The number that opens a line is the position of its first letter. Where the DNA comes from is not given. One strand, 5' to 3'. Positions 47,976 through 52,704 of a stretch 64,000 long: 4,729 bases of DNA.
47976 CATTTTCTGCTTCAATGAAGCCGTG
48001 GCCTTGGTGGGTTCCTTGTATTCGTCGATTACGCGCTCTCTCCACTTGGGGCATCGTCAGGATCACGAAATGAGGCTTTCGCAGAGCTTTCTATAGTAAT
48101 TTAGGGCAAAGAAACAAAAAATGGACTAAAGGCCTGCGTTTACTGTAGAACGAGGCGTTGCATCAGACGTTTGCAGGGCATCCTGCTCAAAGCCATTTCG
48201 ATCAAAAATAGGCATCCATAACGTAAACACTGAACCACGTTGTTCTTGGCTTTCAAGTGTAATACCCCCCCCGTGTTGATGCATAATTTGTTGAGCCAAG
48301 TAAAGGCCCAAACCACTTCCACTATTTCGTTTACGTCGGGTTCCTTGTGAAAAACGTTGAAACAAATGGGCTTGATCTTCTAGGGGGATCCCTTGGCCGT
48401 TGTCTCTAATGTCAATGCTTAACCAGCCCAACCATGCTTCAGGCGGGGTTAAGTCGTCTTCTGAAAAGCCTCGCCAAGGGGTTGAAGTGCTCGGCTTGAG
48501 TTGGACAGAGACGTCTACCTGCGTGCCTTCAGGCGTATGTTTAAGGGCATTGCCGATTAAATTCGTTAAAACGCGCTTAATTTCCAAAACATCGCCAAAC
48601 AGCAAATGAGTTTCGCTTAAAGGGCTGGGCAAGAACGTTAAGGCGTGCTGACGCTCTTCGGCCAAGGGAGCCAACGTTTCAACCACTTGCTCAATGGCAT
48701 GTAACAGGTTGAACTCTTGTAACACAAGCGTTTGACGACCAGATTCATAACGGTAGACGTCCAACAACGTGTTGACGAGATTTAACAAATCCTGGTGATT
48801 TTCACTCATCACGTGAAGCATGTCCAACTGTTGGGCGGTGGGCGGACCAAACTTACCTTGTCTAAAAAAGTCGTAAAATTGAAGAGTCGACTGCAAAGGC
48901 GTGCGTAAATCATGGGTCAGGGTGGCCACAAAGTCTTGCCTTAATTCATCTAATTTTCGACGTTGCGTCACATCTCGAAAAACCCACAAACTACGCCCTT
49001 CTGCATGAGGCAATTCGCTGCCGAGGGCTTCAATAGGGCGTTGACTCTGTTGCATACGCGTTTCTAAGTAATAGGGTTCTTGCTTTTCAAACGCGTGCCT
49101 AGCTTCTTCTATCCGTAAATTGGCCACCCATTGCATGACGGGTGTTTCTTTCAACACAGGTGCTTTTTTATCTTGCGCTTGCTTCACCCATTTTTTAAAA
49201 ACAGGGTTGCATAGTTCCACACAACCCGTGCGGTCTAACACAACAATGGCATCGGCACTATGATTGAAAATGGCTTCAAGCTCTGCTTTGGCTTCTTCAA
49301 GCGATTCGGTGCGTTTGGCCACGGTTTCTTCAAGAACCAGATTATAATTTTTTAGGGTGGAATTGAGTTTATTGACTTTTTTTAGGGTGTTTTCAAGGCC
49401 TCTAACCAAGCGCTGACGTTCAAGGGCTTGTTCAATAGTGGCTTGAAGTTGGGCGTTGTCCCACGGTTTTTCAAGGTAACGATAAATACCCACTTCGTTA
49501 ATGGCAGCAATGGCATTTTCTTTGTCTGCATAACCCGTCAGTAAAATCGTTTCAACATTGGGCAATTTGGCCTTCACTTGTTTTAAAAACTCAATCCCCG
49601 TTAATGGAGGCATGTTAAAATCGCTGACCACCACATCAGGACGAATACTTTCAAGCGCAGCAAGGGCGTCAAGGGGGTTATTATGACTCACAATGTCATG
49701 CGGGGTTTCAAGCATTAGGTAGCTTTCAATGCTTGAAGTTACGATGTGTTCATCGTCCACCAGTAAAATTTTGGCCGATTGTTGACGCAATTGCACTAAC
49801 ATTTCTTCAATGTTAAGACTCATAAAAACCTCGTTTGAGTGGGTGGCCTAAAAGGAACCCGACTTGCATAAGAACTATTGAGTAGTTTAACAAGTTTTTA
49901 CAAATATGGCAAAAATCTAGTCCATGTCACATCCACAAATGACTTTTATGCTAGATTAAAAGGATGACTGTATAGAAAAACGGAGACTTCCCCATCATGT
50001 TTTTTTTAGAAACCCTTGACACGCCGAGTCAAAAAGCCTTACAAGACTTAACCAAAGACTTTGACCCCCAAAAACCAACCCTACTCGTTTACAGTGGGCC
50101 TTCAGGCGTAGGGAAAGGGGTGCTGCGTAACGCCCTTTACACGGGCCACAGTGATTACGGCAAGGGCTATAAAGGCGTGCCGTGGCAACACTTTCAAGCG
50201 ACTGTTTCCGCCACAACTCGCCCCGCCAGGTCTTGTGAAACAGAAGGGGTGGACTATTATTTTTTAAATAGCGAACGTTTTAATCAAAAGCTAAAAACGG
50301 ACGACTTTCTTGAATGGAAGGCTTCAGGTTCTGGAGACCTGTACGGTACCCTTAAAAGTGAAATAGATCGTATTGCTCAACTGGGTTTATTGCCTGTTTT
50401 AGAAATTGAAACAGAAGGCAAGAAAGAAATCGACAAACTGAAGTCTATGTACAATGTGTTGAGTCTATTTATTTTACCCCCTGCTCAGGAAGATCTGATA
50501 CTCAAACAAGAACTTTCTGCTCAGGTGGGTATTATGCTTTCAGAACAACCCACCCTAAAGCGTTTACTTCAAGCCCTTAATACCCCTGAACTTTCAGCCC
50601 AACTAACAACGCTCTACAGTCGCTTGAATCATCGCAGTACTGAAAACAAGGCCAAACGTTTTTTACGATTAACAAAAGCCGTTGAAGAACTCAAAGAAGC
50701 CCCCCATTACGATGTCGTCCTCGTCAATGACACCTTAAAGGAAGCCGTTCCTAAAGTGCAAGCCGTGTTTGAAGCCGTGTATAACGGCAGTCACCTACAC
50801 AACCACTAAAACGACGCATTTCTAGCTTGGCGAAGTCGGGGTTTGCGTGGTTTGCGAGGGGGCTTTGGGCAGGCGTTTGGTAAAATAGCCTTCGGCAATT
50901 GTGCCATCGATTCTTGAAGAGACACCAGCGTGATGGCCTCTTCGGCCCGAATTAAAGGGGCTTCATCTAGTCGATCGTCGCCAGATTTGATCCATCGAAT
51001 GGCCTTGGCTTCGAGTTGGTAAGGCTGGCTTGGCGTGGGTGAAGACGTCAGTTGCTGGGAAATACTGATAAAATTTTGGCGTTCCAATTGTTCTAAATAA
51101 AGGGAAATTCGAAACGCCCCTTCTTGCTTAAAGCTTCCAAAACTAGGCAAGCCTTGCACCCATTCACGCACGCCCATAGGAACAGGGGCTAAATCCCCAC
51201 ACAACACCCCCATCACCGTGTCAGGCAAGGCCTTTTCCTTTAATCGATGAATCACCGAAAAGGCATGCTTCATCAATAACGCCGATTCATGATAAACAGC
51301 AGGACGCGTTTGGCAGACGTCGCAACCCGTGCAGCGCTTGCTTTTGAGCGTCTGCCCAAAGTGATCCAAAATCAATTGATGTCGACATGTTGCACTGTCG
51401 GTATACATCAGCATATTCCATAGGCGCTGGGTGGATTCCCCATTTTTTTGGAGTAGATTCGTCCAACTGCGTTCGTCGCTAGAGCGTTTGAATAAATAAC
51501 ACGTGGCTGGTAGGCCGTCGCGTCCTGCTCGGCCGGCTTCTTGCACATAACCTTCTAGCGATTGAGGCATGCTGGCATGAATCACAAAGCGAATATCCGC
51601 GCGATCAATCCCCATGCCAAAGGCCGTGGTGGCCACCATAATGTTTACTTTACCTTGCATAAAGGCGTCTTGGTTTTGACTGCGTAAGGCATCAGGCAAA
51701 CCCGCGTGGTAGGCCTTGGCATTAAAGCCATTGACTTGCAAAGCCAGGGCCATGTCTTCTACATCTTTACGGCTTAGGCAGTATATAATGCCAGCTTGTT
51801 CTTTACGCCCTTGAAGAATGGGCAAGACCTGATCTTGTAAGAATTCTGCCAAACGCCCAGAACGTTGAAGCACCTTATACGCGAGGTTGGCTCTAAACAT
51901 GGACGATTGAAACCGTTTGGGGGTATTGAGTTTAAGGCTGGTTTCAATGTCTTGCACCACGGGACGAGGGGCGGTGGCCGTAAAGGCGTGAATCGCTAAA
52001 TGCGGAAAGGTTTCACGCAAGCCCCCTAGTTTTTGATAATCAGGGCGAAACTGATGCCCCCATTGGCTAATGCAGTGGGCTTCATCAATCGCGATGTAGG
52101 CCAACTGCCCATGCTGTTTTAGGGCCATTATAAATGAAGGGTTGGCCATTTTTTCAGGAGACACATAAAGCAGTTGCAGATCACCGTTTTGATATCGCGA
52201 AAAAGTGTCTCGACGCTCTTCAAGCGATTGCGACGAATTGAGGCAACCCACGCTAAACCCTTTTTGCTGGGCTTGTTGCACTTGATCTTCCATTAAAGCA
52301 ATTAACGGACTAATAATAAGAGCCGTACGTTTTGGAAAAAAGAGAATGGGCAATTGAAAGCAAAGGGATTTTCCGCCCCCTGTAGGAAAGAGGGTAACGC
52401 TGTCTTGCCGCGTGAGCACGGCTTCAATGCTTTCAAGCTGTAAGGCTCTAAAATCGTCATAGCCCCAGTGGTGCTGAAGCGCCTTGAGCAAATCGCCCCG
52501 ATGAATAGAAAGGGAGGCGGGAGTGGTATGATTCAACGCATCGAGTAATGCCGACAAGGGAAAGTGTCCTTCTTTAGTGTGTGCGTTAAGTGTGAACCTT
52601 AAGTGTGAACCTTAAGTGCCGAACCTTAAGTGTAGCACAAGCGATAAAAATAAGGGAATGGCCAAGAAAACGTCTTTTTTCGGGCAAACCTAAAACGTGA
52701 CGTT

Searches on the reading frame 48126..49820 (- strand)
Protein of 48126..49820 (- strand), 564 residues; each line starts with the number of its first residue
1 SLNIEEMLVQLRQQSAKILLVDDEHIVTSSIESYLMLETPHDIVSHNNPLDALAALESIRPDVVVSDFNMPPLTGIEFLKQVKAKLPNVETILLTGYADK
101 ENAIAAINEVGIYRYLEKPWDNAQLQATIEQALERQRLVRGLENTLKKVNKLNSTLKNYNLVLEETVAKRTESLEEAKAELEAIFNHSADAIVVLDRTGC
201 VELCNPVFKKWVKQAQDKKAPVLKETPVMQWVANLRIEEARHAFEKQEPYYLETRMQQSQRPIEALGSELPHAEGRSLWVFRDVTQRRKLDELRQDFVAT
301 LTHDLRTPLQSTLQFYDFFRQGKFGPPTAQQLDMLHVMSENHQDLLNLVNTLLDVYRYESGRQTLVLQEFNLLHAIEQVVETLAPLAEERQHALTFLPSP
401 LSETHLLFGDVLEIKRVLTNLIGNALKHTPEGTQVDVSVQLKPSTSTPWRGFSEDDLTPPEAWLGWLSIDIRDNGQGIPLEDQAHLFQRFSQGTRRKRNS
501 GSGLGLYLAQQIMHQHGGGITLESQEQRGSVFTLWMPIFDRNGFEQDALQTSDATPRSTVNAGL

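Call 37: search_protein_families(library=pfam, proteins=[window:48126-49820:-], max_evalue=0.001)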
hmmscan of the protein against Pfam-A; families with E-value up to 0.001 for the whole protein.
window:48126-49820:- (564 aa): 4 families
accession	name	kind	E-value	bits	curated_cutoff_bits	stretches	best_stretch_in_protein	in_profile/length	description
PF02518.31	HATPase_c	-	3.4e-27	95.5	26.4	1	409-537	1-108/111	Histidine kinase-, DNA gyrase B-, and HSP90-like ATPase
PF00072.30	Response_reg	-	1.4e-21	77.2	30.2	1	18-129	1-110/111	Response regulator receiver domain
PF00512.31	HisKA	-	4.6e-10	39.8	26.9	1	294-361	2-66/66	His Kinase A (phospho-acceptor) domain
PF08448.16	PAS_4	-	0.00099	19.8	23.1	0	185-288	1-109/110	PAS fold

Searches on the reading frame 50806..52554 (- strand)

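Call 37: search_protein_families(library=pfam, proteins=[window:50806-52554:-], max_evalue=0.001)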
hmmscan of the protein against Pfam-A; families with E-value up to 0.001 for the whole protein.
window:50806-52554:- (582 aa): 3 families
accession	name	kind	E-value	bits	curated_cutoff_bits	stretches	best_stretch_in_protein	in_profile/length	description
PF00270.35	DEAD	-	5.7e-25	88.4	26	1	37-201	2-165/167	DEAD/DEAH box helicase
PF00271.37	Helicase_C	-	3.5e-23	82.4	23.5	1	246-347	9-110/110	Helicase conserved C-terminal domain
PF16124.10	RecQ_Zn_bind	-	2.5e-10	41.4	25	1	373-415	23-66/66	RecQ zinc-binding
